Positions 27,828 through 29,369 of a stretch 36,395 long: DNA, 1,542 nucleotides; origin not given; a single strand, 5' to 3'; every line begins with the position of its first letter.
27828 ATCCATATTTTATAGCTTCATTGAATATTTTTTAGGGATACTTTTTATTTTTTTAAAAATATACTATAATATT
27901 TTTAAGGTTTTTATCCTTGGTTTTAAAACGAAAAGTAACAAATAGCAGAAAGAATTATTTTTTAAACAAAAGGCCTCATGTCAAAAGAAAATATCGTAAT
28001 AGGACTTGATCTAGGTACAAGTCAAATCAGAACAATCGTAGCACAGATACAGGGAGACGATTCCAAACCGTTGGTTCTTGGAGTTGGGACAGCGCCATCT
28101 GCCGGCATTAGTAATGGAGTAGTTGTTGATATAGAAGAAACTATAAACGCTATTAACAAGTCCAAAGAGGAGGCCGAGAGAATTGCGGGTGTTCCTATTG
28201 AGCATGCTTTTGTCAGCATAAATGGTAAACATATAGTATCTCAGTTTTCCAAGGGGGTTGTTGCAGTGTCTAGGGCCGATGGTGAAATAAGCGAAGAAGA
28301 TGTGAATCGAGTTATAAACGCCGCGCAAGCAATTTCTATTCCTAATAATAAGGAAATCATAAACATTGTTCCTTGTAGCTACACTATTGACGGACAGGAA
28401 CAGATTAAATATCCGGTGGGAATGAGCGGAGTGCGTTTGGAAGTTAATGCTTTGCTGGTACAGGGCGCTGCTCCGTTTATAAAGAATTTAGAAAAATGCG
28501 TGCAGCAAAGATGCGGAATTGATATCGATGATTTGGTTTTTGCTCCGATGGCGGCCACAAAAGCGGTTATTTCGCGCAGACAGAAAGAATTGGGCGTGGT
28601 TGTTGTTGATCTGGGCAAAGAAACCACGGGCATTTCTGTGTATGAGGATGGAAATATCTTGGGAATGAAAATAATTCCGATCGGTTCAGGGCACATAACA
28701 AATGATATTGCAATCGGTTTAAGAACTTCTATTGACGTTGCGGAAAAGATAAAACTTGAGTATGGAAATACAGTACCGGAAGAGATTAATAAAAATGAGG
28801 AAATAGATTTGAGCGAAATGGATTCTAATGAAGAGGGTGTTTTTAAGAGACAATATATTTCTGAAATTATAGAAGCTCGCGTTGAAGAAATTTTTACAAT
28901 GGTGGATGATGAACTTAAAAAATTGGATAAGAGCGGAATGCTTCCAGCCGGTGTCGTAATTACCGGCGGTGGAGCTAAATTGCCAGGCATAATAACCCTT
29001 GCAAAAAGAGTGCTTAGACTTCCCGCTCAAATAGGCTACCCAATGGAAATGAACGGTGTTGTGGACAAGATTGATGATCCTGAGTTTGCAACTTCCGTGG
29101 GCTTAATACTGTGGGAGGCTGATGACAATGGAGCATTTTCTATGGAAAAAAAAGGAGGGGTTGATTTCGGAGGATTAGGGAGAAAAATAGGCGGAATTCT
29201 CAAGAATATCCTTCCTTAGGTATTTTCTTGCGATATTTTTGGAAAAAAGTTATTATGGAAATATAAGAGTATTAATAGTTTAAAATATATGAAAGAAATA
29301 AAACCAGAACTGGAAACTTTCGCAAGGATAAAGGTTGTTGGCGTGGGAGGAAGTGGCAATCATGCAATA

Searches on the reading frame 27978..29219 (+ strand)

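Call 12: search_protein_families(library=pfam, proteins=[window:27978-29219:+], max_evalue=0.001)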
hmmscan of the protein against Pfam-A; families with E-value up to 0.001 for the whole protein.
window:27978-29219:+ (413 aa): 5 families
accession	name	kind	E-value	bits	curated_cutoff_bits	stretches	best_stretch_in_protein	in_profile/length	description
PF14450.12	FtsA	-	1.3e-39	135.9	31.8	1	208-375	1-127/127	Cell division protein FtsA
PF02491.25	SHS2_FTSA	-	4.6e-27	94.6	25.4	1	83-161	1-78/79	SHS2 domain inserted in FTSA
PF06723.19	MreB_Mbl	-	7.4e-09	35.3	27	1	202-353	142-304/327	MreB/Mbl protein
PF11104.14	PilM_2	-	3.2e-05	23.5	27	0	191-271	166-244/340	Type IV pilus assembly protein PilM;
PF21522.3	MreB-like_C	-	0.00054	21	27.8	0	209-335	1-116/123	Archaeal actin homologue MreB-like, C-terminal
